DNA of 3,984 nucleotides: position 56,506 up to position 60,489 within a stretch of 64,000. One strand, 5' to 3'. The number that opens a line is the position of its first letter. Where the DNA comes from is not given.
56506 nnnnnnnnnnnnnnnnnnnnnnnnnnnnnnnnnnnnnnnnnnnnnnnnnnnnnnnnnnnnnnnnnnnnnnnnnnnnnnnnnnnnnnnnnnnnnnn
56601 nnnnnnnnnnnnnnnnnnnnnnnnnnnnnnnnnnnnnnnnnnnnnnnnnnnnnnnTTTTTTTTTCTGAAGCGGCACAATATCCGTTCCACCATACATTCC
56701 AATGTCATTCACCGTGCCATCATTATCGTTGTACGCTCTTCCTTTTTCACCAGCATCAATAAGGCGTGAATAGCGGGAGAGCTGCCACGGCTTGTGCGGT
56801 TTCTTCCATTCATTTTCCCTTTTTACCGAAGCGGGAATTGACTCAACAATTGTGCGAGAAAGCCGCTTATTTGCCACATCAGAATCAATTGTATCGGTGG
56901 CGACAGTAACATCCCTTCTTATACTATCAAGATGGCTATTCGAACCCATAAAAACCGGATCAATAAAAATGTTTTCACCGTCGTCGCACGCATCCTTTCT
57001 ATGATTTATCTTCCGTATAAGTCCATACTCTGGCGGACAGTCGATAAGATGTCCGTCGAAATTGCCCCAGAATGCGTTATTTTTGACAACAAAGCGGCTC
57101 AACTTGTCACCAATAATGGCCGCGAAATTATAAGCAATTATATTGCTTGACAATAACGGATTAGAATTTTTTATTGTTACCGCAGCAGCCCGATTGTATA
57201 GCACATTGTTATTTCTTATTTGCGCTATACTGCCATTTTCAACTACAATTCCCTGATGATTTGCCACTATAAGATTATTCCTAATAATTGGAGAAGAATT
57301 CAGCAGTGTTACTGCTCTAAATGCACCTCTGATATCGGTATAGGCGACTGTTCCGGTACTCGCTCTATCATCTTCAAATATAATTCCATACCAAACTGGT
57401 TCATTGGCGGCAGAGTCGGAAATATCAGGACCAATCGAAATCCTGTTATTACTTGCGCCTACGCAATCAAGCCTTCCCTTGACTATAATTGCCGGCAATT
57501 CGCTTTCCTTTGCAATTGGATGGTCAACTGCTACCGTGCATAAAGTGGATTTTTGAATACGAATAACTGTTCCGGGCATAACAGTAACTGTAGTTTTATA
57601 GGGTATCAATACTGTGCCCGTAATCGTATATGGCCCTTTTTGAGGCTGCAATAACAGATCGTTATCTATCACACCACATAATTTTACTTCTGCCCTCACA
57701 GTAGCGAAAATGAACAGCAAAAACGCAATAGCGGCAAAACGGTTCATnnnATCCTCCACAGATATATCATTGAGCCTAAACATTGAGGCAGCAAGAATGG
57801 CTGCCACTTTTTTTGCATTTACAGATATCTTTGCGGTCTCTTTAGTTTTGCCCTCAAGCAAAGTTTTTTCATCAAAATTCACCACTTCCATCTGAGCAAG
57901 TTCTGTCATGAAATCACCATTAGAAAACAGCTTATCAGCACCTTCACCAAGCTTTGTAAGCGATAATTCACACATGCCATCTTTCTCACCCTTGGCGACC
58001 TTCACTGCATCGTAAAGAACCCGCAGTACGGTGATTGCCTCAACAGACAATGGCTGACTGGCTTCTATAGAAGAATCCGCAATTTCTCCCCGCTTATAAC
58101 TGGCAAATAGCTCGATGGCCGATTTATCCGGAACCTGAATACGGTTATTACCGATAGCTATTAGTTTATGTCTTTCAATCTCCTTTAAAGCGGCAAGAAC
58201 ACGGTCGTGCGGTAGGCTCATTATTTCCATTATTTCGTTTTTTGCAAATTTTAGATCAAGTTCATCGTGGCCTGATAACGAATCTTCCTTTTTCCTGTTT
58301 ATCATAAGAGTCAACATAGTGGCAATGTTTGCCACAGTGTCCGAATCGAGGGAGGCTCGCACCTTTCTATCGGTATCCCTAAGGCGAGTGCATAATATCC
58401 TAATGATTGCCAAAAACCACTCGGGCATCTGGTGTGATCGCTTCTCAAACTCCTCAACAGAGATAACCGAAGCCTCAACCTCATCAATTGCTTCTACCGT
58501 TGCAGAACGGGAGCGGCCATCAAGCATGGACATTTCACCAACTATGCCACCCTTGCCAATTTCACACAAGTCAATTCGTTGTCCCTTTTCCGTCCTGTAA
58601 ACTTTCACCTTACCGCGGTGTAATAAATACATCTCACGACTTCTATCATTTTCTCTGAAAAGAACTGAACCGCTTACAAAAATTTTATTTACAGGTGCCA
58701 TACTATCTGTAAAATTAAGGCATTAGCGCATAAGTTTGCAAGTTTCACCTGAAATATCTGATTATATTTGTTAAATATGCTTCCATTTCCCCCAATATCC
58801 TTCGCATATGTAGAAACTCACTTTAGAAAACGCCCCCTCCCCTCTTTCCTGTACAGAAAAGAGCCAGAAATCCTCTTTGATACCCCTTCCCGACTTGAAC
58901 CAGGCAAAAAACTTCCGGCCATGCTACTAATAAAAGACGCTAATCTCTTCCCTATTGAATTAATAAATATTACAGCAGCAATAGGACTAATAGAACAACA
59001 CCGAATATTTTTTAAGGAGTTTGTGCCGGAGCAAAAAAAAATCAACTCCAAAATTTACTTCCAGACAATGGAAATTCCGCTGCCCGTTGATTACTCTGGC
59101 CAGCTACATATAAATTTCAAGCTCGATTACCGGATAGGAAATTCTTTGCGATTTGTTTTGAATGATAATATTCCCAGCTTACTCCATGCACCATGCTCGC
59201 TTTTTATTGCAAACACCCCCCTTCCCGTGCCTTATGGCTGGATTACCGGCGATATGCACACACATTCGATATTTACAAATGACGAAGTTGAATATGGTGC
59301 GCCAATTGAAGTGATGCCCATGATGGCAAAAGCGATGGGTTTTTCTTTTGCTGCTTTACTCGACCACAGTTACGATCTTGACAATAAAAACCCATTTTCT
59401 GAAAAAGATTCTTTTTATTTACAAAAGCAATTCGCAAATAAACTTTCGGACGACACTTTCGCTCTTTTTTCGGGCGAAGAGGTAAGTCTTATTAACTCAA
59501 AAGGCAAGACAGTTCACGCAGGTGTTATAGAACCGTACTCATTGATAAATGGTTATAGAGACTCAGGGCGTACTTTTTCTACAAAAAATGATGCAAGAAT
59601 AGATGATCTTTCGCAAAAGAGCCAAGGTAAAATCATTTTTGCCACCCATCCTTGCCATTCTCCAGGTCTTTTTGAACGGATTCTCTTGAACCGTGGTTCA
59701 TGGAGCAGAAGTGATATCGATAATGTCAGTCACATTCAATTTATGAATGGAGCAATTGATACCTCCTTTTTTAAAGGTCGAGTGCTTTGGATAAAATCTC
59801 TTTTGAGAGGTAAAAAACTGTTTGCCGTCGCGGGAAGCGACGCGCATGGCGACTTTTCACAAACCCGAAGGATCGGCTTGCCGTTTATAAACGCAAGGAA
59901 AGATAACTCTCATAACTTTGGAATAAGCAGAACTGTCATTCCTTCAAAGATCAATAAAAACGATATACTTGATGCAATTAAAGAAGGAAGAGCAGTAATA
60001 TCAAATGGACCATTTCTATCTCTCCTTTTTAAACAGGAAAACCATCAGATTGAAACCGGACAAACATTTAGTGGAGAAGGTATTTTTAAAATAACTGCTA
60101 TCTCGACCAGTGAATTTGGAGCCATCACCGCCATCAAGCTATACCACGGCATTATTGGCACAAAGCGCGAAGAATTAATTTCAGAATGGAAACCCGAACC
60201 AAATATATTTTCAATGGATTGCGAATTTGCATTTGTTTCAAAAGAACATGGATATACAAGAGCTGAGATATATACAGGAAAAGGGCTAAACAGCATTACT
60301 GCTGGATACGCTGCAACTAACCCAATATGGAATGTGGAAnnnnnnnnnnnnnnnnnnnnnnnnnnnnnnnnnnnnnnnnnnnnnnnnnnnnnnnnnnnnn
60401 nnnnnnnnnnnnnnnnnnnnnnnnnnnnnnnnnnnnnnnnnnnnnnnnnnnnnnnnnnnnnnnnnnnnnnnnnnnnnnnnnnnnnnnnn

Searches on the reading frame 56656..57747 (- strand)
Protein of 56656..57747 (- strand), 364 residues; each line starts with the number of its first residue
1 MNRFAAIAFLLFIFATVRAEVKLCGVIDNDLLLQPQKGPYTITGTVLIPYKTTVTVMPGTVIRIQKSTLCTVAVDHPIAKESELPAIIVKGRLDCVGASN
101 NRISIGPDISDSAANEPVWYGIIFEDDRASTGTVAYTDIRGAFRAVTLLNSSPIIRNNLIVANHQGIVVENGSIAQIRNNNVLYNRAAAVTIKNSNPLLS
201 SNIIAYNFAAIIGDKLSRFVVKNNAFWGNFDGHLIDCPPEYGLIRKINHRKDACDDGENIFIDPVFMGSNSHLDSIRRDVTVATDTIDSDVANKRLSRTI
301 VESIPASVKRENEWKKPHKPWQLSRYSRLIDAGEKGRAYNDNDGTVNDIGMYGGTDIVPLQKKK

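Call 4: search_protein_families(library=pfam, proteins=[window:56656-57747:-], max_evalue=0.01)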
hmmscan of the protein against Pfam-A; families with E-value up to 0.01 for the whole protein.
window:56656-57747:- (364 aa): 2 families
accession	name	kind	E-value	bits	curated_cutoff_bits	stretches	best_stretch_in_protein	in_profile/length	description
PF13229.12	Beta_helix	-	1.6e-12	47.8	25.9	2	118-231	22-140/158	Right handed beta helix region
PF05048.19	NosD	-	5.4e-09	36.2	23.6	1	109-229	56-172/212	Periplasmic copper-binding protein (NosD)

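Call 13: find_homologous_proteins(query=window:56656-57747:-, max_evalue=0.001)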
Query window:56656-57747:- (364 aa): 5 proteins with E <= 0.001 among 3755 candidates.
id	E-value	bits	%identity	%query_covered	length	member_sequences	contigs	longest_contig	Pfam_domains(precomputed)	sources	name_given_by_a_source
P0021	7.8e-242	819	100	100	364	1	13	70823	PF13229.13,PF05048.20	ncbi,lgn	-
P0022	2.4e-137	476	56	98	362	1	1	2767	PF13229.13,PF05048.20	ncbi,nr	ncbi:MAG: right-handed parallel beta-helix repeat-containing protein [Fibrobacteres bacterium]|nr:ri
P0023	5.7e-129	448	58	91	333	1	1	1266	PF13229.13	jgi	jgi:hypothetical protein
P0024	2.2e-88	315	43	97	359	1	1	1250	PF13229.13,PF05048.20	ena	-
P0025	5.2e-85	304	43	98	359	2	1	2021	PF13229.13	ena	-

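Call 38: search_protein_families(library=ncbifam, proteins=[window:56656-57747:-], max_evalue=0.01)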
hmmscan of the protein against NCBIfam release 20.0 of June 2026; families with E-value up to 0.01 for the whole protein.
window:56656-57747:- (364 aa): 1 family
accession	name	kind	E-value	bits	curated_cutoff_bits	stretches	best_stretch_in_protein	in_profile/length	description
TIGR04247.1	NosD_copper_fam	subfamily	0.0026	16.4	300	1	154-230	205-286/377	nitrous oxide reductase family maturation protein NosD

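Call 40: find_encoding_contigs(protein=P0022, flank=5000, max_places=3)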
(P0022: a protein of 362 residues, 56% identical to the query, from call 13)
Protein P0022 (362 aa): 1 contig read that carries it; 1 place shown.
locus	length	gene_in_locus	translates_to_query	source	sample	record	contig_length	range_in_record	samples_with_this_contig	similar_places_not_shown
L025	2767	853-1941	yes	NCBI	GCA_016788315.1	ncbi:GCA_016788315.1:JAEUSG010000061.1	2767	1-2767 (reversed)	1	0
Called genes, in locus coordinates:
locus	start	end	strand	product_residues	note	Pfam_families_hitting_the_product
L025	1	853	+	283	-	PF00027:cNMP_binding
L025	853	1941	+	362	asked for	PF05048:NosD (weak), PF13229:Beta_helix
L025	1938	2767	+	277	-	PF21016:RlmN_N, PF04055:Radical_SAM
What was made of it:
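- Receptor-B operon also separate in a sister MAG (L025, call 40).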

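Call 66: search_solved_structures(query=A2, max_evalue=1)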
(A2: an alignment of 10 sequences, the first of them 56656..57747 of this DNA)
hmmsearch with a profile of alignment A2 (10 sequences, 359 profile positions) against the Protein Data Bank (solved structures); distinct sequences matched with E-value up to 1: 1.
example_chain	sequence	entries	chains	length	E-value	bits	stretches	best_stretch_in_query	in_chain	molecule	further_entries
8t64_A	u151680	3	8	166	0.59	12.4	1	111-158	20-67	Cam1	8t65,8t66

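Call 72: search_protein_families(library=padloc, proteins=[window:56656-57747:-], max_evalue=0.001)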
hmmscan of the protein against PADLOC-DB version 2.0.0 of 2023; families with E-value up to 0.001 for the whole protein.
window:56656-57747:- (364 aa): 0 families

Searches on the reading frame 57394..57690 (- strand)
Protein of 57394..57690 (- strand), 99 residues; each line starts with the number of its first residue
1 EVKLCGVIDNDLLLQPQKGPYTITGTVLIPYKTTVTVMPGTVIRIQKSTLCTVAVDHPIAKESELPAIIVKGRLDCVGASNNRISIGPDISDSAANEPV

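Call 67: search_protein_families(library=pfam, proteins=[window:57394-57690:-], max_evalue=1)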
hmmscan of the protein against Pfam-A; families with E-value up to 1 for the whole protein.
window:57394-57690:- (99 aa): 1 family
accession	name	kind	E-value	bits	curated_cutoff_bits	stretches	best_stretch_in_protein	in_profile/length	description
PF10503.15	Esterase_PHB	-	0.25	11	23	1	48-83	155-188/219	Esterase PHB depolymerase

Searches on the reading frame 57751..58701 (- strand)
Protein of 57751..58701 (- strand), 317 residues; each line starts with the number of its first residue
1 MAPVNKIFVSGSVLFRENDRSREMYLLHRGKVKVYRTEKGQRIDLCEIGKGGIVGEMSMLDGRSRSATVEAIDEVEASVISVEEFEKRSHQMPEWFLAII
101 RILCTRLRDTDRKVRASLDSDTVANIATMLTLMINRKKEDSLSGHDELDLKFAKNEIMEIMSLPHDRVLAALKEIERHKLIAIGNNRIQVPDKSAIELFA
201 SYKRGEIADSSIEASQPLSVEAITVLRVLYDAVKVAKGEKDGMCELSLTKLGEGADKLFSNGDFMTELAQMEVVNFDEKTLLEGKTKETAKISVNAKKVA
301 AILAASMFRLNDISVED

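Call 4: search_protein_families(library=pfam, proteins=[window:57751-58701:-], max_evalue=0.01)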
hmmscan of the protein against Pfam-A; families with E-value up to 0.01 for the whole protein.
window:57751-58701:- (317 aa): 1 family
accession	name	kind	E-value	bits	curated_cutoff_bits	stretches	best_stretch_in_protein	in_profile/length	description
PF00027.35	cNMP_binding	-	6.1e-20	71.4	27.5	1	8-87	4-84/89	Cyclic nucleotide-binding domain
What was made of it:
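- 57748..58701 (-): CRP-family cyclic-nucleotide receptor (317 aa): cNMP-binding domain with invariant GEM..DG..RSA, a winged-helix region, and a C-terminal extension of about 120 aa. Pfam cNMP_binding 6e-20 (call 4).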

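Call 35: search_solved_structures(query=window:57751-58701:-, max_evalue=0.01, show_alignments=1)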
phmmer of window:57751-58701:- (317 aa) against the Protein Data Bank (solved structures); distinct sequences matched with E-value up to 0.01: 89 (the best 60 are shown).
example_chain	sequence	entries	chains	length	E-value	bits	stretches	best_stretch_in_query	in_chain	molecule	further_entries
7pza_A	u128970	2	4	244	1.5e-14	57.5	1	9-178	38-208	Putative cAMP-binding protein-catabolite gene activator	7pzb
1o3s_A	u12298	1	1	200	2.8e-13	53.3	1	8-185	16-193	CATABOLITE GENE ACTIVATOR PROTEIN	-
6dt4_A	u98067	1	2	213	8.4e-13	51.8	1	8-186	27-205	Cyclic AMP receptor protein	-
1o3q_A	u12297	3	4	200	1e-12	51.5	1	8-185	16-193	CATABOLITE GENE ACTIVATOR PROTEIN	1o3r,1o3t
1i5z_A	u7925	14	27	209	1.1e-12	51.4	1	8-186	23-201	CATABOLITE GENE ACTIVATOR PROTEIN | CATABOLITE GENE ACTIVATOR PROTEIN (CAP) | PROTEIN (CATABOLITE GENE ACTIVATOR PROTEIN (CAP))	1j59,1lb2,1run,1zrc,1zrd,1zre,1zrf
1g6n_A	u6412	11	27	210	1.1e-12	51.4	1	8-186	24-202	CATABOLITE GENE ACTIVATOR PROTEIN | PROTEIN (CATABOLITE GENE ACTIVATOR PROTEIN) | Catabolite gene activator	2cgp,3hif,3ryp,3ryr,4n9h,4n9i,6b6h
1cgp_A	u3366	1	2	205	1.3e-12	51.2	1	8-185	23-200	PROTEIN (CATABOLITE GENE ACTIVATOR PROTEIN (CAP))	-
4i02_A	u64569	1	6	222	1.3e-12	51.2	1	8-186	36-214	Catabolite gene activator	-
4hzf_A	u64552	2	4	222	1.3e-12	51.1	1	8-186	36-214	Catabolite gene activator | cAMP-activated global transcriptional regulator CRP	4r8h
1i6x_A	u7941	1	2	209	1.5e-12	51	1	8-186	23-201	CATABOLITE GENE ACTIVATOR PROTEIN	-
3qop_A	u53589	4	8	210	1.5e-12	50.9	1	8-186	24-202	Catabolite gene activator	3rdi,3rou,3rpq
6hq3_A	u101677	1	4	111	1.7e-12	50.8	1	12-108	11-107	EAL Enzyme Bd1971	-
4i01_A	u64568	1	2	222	1.8e-12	50.7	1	8-186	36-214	Catabolite gene activator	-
4i0b_A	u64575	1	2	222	2.6e-12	50.2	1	8-186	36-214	Catabolite gene activator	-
6hq2_A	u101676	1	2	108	2.7e-12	50.1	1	12-108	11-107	EAL Enzyme Bd1971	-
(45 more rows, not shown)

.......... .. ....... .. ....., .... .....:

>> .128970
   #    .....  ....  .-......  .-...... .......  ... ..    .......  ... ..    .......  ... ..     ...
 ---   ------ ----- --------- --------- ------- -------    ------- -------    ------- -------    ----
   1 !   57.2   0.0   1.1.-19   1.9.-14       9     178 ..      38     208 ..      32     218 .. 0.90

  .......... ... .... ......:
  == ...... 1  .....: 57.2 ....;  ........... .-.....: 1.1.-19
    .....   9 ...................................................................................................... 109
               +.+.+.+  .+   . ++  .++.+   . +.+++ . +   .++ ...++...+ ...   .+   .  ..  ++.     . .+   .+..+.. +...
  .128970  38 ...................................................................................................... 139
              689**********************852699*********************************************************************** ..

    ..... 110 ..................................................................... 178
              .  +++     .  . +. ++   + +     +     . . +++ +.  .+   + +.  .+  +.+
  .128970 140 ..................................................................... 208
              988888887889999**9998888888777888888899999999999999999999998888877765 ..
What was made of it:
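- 57748..58701 (-): PDB CAP/CRP aligned over residues 8-186 (call 35).
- On CRP/FNR transcription factors: The alignment to CAP runs through residue 186 (call 35).
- Closest known: CRP/CAP-family cAMP receptor regulators with divergently transcribed target operons. Same: The receptor aligns to E. coli CAP over residues 8-186, covering both the cNMP-binding and helix-turn-helix regions (call 35).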

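Call 38: search_protein_families(library=ncbifam, proteins=[window:57751-58701:-], max_evalue=0.01)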
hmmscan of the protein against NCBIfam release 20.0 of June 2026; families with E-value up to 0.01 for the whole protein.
window:57751-58701:- (317 aa): 7 families
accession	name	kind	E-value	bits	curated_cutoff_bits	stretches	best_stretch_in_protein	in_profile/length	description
NF008732.0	PRK11753.1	equivalog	1.8e-16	60.2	266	1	10-185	30-205/214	cAMP-activated global transcriptional regulator CRP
TIGR03896.1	cyc_nuc_ocin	subfamily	3.8e-11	42.9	161.05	1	8-92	166-251/317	bacteriocin-type transport-associated protein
NF058543.1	ActPatMycb56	equivalog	2.8e-10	39.6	460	1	10-107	26-122/317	acetyltransferase Pat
TIGR03697.1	NtcA_cyano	equivalog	5.8e-09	36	244.95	1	13-193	3-185/193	global nitrogen regulator NtcA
NF007707.0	PRK10402.1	subfamily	1.4e-05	24.8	180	1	10-90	38-119/226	transcriptional regulator YeiL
NF008365.0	PRK11161.1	subfamily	0.00025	20.4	228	1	10-204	54-247/250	fumarate/nitrate reduction transcriptional regulator Fnr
NF041163.2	encap_f2b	equivalog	0.0045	16.2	400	1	7-108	99-202/450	family 2B encapsulin nanocompartment shell protein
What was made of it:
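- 57748..58701 (-): NCBIfam CRP 1.8e-16, below its cut-off (call 38).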

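Call 72: search_protein_families(library=padloc, proteins=[window:57751-58701:-], max_evalue=0.001)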
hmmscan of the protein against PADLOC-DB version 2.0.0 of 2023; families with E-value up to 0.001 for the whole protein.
window:57751-58701:- (317 aa): 5 families
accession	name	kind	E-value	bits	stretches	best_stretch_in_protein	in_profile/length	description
PDLC00731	Effector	-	2.4e-15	54.3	1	8-175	45-208/306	TIR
PDLC02371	PycTIR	-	4.6e-13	47.2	1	8-173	42-202/288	-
PDLC00732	Effector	-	6e-13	46.4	1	9-172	42-201/301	TIR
PDLC00734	PycC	-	6.6e-07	26.8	1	8-122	38-153/374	Pycsar cyclase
PDLC00730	Effector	-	0.00023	18.5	1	7-108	60-159/299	TIR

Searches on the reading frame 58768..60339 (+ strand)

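Call 4: search_protein_families(library=pfam, proteins=[window:58768-60339:+], max_evalue=0.01)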
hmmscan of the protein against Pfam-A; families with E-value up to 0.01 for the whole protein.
window:58768-60339:+ (524 aa): 0 families

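Call 38: search_protein_families(library=ncbifam, proteins=[window:58768-60339:+], max_evalue=0.01)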
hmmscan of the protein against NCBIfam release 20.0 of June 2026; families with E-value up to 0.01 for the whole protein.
window:58768-60339:+ (524 aa): 2 families
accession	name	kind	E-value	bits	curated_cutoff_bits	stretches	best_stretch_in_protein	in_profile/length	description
NF038032.1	CehA_McbA_metalo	domain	1e-26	94.1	80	1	157-521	1-313/315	CehA/McbA family metallohydrolase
NF005928.0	PRK07945.1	equivalog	4e-05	23.1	250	1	159-240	98-176/337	PHP domain-containing protein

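Call 72: search_protein_families(library=padloc, proteins=[window:58768-60339:+], max_evalue=0.001)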
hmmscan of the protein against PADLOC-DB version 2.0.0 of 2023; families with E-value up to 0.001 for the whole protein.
window:58768-60339:+ (524 aa): 0 families
